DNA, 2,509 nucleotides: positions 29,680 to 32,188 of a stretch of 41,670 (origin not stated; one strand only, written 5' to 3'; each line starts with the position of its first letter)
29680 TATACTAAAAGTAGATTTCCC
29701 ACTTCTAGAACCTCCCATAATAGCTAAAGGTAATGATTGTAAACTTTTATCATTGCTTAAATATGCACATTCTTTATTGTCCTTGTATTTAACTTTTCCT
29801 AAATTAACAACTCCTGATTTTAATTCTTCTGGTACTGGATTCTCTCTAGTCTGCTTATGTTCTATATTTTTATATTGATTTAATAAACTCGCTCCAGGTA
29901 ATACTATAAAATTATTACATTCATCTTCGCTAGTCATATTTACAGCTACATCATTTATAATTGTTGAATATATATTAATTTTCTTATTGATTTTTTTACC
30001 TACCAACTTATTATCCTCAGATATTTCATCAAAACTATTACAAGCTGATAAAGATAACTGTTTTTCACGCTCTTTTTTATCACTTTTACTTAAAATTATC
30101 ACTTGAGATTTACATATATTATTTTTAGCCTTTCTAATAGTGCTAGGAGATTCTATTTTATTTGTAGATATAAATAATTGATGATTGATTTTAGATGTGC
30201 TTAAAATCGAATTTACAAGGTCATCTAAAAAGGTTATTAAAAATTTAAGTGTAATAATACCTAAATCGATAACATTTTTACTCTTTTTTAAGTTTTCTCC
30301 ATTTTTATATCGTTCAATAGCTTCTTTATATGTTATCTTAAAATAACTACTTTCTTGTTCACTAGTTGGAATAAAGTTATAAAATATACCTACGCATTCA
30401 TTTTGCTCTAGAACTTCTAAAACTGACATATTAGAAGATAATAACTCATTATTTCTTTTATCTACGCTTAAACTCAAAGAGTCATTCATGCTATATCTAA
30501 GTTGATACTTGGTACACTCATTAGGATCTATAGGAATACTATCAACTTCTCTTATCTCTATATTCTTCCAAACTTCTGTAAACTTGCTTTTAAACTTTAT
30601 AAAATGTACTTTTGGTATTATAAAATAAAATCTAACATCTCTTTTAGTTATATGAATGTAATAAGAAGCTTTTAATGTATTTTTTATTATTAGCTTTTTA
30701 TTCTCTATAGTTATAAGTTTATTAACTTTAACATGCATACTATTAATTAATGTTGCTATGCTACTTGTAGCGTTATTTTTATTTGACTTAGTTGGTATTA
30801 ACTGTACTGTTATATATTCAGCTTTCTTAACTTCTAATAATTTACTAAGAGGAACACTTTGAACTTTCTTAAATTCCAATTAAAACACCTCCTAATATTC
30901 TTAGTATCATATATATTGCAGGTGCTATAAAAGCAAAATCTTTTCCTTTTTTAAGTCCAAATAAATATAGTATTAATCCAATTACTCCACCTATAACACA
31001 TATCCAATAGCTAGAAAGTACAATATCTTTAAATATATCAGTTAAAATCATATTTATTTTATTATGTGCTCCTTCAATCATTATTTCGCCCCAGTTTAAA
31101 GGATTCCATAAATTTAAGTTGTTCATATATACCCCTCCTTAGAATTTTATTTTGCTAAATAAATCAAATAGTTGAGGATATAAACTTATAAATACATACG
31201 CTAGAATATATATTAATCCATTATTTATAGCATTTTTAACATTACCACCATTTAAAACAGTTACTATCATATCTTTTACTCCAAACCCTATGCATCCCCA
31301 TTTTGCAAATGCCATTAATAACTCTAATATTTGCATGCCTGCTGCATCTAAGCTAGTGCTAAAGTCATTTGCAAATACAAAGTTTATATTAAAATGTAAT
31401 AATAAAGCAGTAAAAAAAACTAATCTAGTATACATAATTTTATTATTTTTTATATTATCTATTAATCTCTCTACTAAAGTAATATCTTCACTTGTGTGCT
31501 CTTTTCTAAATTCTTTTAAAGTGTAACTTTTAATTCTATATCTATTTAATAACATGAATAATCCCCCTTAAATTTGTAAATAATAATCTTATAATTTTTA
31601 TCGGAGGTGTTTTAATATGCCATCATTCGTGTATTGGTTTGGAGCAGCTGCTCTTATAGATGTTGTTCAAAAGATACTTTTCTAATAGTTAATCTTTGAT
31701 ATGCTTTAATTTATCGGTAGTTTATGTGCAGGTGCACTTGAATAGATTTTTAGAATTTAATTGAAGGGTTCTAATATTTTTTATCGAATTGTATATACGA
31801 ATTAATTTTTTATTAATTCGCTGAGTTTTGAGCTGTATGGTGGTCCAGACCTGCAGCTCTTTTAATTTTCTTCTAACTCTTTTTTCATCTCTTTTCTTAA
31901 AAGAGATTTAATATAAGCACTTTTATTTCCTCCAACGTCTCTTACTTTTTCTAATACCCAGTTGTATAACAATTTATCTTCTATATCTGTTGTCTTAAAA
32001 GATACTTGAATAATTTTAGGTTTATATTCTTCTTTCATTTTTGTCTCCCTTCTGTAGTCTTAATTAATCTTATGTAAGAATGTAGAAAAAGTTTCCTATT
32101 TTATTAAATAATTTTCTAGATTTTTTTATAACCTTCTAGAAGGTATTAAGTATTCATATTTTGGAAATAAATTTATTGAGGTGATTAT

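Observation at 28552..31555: Orphan virB2/virB3/virB4-like trio in the accessory arm of a siphophage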

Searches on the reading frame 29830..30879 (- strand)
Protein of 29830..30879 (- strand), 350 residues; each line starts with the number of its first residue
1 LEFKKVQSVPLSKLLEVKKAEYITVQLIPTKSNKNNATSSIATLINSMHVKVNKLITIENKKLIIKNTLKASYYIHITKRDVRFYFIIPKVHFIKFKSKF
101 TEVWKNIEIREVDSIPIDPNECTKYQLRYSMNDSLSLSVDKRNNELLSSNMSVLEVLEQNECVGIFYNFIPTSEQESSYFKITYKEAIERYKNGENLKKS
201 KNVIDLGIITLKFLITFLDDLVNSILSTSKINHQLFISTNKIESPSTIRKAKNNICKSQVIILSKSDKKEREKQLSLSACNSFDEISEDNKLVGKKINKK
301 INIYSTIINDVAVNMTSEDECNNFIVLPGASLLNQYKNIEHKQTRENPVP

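Call 73: predict_structure(alignment_id=A6)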
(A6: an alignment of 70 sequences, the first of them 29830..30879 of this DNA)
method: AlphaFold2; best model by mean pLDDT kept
length: 350 residues; sequences in the alignment: 70
mean_pLDDT: 92.9   pTM: 0.88
mean pLDDT of the five models: 92.9, 92.8, 92.7, 91.6, 91.4
residues with pLDDT >= 90: 287; 70-90: 42; 50-70: 21; < 50: 0
segments of 3 or more residues with pLDDT < 50: none
pLDDT, mean of each block of 10 residues (from residue 1): 75 94 98 95 97 94 96 98 98 98 96 97 98 97 95 97 98 96 96 91 75 84 77 64 97 97 98 98 98 98 97 98 97 96 71
secondary structure, 60 per line:
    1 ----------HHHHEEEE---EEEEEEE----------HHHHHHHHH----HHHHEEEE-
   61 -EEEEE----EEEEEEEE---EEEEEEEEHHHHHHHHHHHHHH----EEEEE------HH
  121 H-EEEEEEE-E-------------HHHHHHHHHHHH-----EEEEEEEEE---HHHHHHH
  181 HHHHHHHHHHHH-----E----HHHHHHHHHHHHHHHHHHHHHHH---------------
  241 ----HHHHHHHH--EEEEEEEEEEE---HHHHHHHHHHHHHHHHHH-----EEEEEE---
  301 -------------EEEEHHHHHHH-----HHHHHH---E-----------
elements in order: H11-14 E15-18 E22-28 H39-47 H52-55 E56-59 E62-66 E71-78 E82-89 H90-103 E108-112 E123-129 H145-156 E162-170 H174-192 H203-225 H245-252 E255-265 H269-286 E292-297 E314-317 H318-324 H330-335

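Call 76: fold_search(model_id=the predicted structure, library=pdb)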
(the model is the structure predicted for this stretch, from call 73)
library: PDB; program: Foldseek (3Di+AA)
matches with E <= 10: 603; with E <= 0.001: 0
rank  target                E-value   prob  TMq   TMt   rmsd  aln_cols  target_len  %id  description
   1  8rtd_h                1.2e-03  0.98  0.37  0.30  12.2       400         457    7  Stalk-Arches-IMC structure from the fully-assembled R388 type IV secretion system determined by cryo-EM. (released 2024-06-19)
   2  8rtb_B                1.8e-03  0.96  0.36  0.21  12.2       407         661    6  Extended inner membrane complex (IMC) protomer structure (TrwM/VirB3-TrwK/VirB4-TrwI/VirB6-TrwG/VirB8-TrwE/VirB10) fro (released 2024-06-19)
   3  7o42_A                2.4e-03  0.97  0.34  0.14  12.6       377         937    6  TrwK/VirB4unbound trimer of dimers complex (with Hcp1) from the R388 type IV secretion system determined by cryo-EM. (released 2022-06-22)
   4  7o42_E                2.9e-03  0.98  0.42  0.18  12.2       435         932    6  TrwK/VirB4unbound trimer of dimers complex (with Hcp1) from the R388 type IV secretion system determined by cryo-EM. (released 2022-06-22)
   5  8rtd_P                3.5e-03  0.92  0.36  0.19  12.1       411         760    6  Stalk-Arches-IMC structure from the fully-assembled R388 type IV secretion system determined by cryo-EM. (released 2024-06-19)
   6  8rtd_V                3.7e-03  0.93  0.36  0.20  11.8       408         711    6  Stalk-Arches-IMC structure from the fully-assembled R388 type IV secretion system determined by cryo-EM. (released 2024-06-19)
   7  7o41_B                6.7e-03  0.82  0.33  0.19  14.1       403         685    7  Hexameric composite model of the Inner Membrane Complex (IMC) with the Arches from the fully-assembled R388 type IV se (released 2022-06-22)
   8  7o41_A                1.1e-02  0.72  0.31  0.16  14.3       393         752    7  Hexameric composite model of the Inner Membrane Complex (IMC) with the Arches from the fully-assembled R388 type IV se (released 2022-06-22)
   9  7o43_A                1.4e-02  0.75  0.32  0.17  12.5       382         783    5  TrwK/VirB4unbound dimer complex from R388 type IV secretion system determined by cryo-EM. (released 2022-06-22)
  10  6umm_A                1.7e-02  0.47  0.19  0.22  10.0       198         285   12  A complete structure of the ESX-3 translocon complex (released 2019-10-23)
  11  4wws_C                1.7e-02  0.20  0.15  0.20  17.9       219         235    8  Structure of Chlorite dismutase-like Protein from Listeria monocytogenes (released 2015-02-04)
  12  4pzf_B                2.3e-02  0.25  0.17  0.14  14.5       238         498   10  Berberine bridge enzyme G164A variant, a reticuline dehydrogenase (released 2014-04-23)
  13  5loq_E                2.6e-02  0.16  0.15  0.20  17.9       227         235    8  Structure of coproheme bound HemQ from Listeria monocytogenes (released 2016-10-26)
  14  6fxj_E                3.0e-02  0.16  0.15  0.20  17.8       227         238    8  Structure of coproheme decarboxylase from Listeria monocytogenes in complex with iron coproporphyrin III (released 2019-07-10)
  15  4pzf_D                3.0e-02  0.16  0.15  0.12  14.6       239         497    8  Berberine bridge enzyme G164A variant, a reticuline dehydrogenase (released 2014-04-23)
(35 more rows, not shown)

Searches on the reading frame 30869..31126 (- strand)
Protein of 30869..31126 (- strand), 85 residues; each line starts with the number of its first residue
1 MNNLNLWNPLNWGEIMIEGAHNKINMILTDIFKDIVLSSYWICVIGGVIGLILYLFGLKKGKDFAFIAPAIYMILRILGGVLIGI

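Call 4: search_protein_families(library=pfam, proteins=[window:30869-31126:-], max_evalue=0.1)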
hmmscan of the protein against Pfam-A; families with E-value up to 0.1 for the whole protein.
window:30869-31126:- (85 aa): 1 family
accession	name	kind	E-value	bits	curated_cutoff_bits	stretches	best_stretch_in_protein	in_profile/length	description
PF13903.11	Claudin_2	-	0.034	14.4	29.1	1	21-84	73-136/192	PMP-22/EMP/MP20/Claudin tight junction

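Call 5: search_protein_families(library=phrogs, proteins=[window:30869-31126:-], max_evalue=0.01)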
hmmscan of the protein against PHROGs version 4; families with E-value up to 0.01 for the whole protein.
window:30869-31126:- (85 aa): 0 families

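Call 17: search_protein_families(library=ncbifam, proteins=[window:30869-31126:-], max_evalue=0.1)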
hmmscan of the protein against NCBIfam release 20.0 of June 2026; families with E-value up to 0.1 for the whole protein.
window:30869-31126:- (85 aa): 0 families

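Call 51: search_protein_families(library=pfam, alignment_id=A5, max_evalue=0.1)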
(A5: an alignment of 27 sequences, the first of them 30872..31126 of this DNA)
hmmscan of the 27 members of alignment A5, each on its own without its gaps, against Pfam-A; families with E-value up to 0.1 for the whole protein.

A. member 1, window:30872-31126:- (85 aa): 1 family
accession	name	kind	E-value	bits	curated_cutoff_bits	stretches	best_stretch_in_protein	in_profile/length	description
PF13903.11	Claudin_2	-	0.034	14.4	29.1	1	21-84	73-136/192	PMP-22/EMP/MP20/Claudin tight junction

B. families by the number of members that match (of 27 scanned): 10 families
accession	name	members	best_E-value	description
PF06703.16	SPC25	4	0.0018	Microsomal signal peptidase 25 kDa subunit (SPC25)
PF19395.4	DUF5970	2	0.015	Family of unknown function (DUF5970)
PF13273.12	DUF4064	1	0.011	Protein of unknown function (DUF4064)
PF11174.13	DUF2970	1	0.031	Protein of unknown function (DUF2970)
PF13903.11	Claudin_2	1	0.034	PMP-22/EMP/MP20/Claudin tight junction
PF06334.16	Orthopox_A47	1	0.044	Orthopoxvirus A47 protein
PF23782.1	Tsg_N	1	0.058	Twisted gastrulation (Tsg) protein N-terminal domain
PF04688.18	Holin_SPP1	1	0.067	SPP1 phage holin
PF09413.15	DUF2007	1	0.076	Putative prokaryotic signal transducing protein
PF09581.16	Spore_III_AF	1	0.078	Stage III sporulation protein AF (Spore_III_AF)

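Call 63: search_solved_structures(query=A5, max_evalue=10, show_alignments=2)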
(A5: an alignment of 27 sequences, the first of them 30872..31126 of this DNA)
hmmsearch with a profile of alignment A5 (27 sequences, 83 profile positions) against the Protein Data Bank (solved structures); distinct sequences matched with E-value up to 10: 3.
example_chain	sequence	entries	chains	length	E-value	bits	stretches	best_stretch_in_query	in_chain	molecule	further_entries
7tgh_S2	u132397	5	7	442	2.4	12.1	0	6-62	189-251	NADH dehydrogenase subunit 7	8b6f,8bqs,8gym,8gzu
8xwp_R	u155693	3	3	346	5.8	10.9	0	25-69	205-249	Endothelin receptor type B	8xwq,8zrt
6kos_A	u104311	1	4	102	6.7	10.7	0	1-35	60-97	SUWA (Super WA20)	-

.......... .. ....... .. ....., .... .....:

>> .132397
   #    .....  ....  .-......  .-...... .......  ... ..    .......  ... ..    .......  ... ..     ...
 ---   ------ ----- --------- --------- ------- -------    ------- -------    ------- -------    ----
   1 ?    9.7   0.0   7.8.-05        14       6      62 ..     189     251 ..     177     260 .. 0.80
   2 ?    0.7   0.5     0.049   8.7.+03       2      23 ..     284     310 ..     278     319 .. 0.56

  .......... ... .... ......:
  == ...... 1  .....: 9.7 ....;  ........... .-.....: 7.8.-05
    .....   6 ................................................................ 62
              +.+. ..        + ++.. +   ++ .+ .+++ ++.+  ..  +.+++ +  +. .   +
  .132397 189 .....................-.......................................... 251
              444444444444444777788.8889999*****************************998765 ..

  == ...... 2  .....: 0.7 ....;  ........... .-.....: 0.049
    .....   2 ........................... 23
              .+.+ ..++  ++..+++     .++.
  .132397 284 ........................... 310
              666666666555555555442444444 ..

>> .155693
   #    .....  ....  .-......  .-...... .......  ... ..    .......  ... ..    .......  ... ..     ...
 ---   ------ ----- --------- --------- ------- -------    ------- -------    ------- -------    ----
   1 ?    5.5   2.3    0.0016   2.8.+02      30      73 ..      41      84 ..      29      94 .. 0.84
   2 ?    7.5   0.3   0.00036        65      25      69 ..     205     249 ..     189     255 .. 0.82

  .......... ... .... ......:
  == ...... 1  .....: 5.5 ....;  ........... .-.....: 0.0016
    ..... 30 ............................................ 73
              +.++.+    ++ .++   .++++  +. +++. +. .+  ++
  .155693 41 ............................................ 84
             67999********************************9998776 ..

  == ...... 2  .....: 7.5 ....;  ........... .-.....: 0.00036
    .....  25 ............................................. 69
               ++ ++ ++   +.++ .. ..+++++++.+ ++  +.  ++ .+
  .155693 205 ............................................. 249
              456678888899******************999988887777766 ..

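Call 79: search_protein_families(library=padloc, proteins=[window:30869-31126:-], max_evalue=0.01)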
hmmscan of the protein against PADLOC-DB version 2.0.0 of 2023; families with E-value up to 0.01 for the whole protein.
window:30869-31126:- (85 aa): 0 families

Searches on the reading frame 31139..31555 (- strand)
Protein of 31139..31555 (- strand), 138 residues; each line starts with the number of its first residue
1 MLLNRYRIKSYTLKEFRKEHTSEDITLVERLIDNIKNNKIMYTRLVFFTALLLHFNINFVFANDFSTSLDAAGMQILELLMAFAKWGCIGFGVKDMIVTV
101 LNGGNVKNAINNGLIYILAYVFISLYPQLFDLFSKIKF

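Call 4: search_protein_families(library=pfam, proteins=[window:31139-31555:-], max_evalue=0.1)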
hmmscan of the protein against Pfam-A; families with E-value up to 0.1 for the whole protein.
window:31139-31555:- (138 aa): 0 families

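Call 5: search_protein_families(library=phrogs, proteins=[window:31139-31555:-], max_evalue=0.01)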
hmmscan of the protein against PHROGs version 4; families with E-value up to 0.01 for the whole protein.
window:31139-31555:- (138 aa): 0 families

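Call 17: search_protein_families(library=ncbifam, proteins=[window:31139-31555:-], max_evalue=0.1)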
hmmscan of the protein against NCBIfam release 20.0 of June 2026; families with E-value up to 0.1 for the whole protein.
window:31139-31555:- (138 aa): 0 families

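Call 45: search_protein_families(library=pfam, alignment_id=A4, max_evalue=0.05)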
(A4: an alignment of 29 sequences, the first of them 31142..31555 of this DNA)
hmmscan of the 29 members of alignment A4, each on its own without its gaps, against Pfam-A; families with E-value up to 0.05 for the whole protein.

A. member 1, window:31142-31555:- (138 aa): 0 families

B. families by the number of members that match (of 29 scanned): 14 families
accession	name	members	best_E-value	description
PF04956.18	TrbC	4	1.8e-06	TrbC/VIRB2 pilin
PF24867.1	DUF7733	2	0.0081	Domain of unknown function (DUF7733)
PF03631.20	Virul_fac_BrkB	1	5.4e-05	Virulence factor BrkB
PF19277.4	GPAT_C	1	0.0013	Glycerol-3-phosphate acyltransferase C-terminal region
PF04290.18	DctQ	1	0.0097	Tripartite ATP-independent periplasmic transporters, DctQ component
PF08367.16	M16C_assoc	1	0.011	Peptidase M16C associated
PF22709.1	Mu_Gam-Sipho_Gp157-TOTE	1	0.012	Mu Gam/Sipho_Gp157-like domain of the TOTE conflict systems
PF18290.7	Nudix_hydro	1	0.014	Nudix hydrolase domain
PF18895.5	T4SS_pilin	1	0.018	Type IV secretion system pilin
PF03434.18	DUF276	1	0.021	DUF276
PF08928.15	PoNi_N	1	0.03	PoNe immunity protein (PoNi), N-terminal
PF08462.16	Carmo_coat_C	1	0.038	Carmovirus coat protein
PF24357.1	TMD0_ABC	1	0.038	ABC transporter TMD0 domain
PF11747.13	RebB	1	0.041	Killing trait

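Call 62: search_solved_structures(query=A4, max_evalue=10, show_alignments=3)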
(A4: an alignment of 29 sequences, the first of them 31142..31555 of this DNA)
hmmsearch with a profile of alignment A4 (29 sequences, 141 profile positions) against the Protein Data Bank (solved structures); distinct sequences matched with E-value up to 10: 0.

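Call 66: find_homologous_proteins(query=A4, max_evalue=0.001)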
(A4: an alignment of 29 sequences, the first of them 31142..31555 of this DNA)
Query A4 (29 sequences) (138 aa, profile of the alignment): 271 proteins with E <= 0.001 among 2953 candidates; the best 120 are listed.
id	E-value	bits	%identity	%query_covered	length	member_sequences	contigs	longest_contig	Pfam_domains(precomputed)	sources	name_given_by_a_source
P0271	1.5e-38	150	62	95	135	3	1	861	-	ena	-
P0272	1.7e-38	150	74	100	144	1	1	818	-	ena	-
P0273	2.6e-38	149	72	100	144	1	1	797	-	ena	-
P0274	2.7e-38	149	72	100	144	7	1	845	-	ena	-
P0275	8.6e-38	147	98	100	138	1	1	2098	-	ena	-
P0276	9.1e-38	147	62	100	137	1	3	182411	-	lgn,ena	-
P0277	1.1e-37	147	98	100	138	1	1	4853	-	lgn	-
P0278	2.2e-37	146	72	100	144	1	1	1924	-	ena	-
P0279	2.2e-37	146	59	95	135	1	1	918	-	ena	-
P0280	2.4e-37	146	60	100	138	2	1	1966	-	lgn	-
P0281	2.8e-37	146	56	100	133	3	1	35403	-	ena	-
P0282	4.0e-37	145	92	100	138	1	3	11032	-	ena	-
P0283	4.6e-37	145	96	100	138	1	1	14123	-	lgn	-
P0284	8.7e-37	144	93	100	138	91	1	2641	-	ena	-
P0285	9.4e-37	144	64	100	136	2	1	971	-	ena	-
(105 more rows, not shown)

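Call 79: search_protein_families(library=padloc, proteins=[window:31139-31555:-], max_evalue=0.01)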
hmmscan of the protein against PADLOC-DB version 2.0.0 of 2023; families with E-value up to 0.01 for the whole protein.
window:31139-31555:- (138 aa): 0 families

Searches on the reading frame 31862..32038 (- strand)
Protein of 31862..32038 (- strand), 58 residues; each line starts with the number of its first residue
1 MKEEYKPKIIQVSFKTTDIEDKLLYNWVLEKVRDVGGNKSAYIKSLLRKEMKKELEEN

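Call 4: search_protein_families(library=pfam, proteins=[window:31862-32038:-], max_evalue=0.1)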
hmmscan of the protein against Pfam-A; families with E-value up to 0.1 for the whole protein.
window:31862-32038:- (58 aa): 1 family
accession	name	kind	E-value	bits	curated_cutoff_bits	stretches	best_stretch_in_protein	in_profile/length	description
PF07345.16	ATPaseInh_sub_z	-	0.027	15.3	25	1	12-57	21-66/102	ATPase inhibitor subunit zeta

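Call 5: search_protein_families(library=phrogs, proteins=[window:31862-32038:-], max_evalue=0.01)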
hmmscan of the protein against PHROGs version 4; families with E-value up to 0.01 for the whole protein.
window:31862-32038:- (58 aa): 2 families
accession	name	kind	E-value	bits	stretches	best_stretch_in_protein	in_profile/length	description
phrog_4223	-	unknown function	6.5e-08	33.8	1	10-54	4-42/67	-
phrog_14312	-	unknown function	0.0053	18.2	1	10-54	6-42/87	-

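Call 79: search_protein_families(library=padloc, proteins=[window:31862-32038:-], max_evalue=0.01)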
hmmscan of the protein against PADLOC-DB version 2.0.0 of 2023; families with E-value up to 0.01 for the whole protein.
window:31862-32038:- (58 aa): 0 families

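Call 93: search_protein_families(library=pfam, proteins=[window:31862-32035:-], max_evalue=0.05)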
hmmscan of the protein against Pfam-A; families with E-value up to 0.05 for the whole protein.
window:31862-32035:- (57 aa): 1 family
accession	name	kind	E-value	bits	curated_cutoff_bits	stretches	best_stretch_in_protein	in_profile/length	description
PF07345.16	ATPaseInh_sub_z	-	0.026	15.3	25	1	11-56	21-66/102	ATPase inhibitor subunit zeta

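Call 96: search_solved_structures(query=A7, max_evalue=10, show_alignments=2)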
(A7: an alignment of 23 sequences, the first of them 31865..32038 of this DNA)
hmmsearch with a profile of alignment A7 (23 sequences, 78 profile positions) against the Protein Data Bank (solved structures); distinct sequences matched with E-value up to 10: 2.
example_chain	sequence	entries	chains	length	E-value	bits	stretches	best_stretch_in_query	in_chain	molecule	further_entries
4r4g_A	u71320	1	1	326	0.55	13.8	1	13-73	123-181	putative lipoprotein YcdA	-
7afl_V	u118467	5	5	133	0.7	13.4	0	4-54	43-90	Ribosome-binding factor A | 30S ribosome-binding factor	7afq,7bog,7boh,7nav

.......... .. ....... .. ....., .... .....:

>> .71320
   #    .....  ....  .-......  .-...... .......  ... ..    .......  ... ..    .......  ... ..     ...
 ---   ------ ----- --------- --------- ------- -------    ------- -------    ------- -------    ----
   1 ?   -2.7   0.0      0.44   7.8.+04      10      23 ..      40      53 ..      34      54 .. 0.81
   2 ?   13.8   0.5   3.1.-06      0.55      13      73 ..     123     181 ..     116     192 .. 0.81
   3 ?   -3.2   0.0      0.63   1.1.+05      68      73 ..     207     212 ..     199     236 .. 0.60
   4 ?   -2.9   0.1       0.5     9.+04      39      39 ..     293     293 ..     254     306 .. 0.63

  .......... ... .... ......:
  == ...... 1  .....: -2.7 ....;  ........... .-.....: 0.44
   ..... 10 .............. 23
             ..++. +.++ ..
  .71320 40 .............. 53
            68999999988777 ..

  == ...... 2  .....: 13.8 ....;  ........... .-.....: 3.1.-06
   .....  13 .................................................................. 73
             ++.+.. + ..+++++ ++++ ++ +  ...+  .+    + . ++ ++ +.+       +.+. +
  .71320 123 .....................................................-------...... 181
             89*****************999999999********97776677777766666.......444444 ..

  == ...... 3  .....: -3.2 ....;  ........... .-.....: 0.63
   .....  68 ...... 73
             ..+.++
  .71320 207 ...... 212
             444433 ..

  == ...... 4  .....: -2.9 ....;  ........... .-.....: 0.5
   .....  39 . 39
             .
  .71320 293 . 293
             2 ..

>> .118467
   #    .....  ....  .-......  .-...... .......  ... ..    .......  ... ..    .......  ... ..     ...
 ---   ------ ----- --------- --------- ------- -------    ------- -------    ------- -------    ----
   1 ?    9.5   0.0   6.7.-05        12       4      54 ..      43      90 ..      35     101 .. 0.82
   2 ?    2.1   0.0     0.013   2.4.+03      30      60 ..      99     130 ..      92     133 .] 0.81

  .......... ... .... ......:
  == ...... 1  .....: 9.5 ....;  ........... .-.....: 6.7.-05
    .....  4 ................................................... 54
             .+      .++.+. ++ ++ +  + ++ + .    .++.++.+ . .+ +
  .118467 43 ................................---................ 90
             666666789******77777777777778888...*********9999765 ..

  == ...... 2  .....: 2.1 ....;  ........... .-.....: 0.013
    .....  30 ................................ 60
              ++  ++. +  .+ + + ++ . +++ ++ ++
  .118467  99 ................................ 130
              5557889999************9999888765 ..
